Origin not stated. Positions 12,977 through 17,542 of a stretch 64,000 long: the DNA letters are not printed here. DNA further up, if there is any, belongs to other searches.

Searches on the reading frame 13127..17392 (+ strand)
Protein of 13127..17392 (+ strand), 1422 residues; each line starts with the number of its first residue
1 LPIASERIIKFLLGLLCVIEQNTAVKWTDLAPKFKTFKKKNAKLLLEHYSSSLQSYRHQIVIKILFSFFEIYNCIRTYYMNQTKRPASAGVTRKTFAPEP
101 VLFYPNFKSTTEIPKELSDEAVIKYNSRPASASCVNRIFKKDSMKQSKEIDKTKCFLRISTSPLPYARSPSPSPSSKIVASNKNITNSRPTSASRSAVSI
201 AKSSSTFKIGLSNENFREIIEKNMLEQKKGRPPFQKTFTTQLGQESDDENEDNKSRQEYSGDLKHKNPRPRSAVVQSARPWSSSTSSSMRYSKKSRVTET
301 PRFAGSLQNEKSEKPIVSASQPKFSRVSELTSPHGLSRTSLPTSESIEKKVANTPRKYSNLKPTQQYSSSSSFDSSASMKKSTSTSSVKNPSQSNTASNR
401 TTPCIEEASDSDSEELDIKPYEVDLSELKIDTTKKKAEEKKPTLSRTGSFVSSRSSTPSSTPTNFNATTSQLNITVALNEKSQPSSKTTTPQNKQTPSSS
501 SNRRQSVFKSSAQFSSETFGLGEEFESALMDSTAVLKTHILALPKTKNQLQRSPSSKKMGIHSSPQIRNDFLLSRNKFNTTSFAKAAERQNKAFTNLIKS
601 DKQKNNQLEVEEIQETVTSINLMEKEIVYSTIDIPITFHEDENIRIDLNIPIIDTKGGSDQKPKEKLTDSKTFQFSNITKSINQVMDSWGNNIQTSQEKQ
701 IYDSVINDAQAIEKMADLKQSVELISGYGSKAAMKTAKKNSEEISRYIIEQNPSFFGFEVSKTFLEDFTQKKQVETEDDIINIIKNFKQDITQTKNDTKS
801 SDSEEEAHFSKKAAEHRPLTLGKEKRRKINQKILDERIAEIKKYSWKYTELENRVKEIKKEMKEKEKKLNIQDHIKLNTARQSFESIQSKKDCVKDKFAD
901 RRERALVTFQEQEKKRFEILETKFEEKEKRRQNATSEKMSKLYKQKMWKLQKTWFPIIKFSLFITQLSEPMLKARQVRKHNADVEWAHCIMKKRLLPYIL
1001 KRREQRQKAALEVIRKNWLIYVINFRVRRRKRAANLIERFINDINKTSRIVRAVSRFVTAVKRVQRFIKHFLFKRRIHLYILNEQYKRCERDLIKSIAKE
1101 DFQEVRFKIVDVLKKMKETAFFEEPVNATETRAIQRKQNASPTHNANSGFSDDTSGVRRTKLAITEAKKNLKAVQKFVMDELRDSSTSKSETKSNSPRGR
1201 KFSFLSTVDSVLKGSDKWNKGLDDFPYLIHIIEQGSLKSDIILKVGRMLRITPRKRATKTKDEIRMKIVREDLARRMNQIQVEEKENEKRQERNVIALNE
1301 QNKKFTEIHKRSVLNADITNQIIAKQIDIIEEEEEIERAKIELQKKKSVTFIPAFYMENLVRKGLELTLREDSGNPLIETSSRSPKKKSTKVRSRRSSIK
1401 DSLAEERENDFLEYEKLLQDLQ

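Call 60: search_protein_families(library=pfam, proteins=[window:13127-17392:+], max_evalue=0.001)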
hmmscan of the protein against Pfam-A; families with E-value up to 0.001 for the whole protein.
window:13127-17392:+ (1422 aa): 0 families
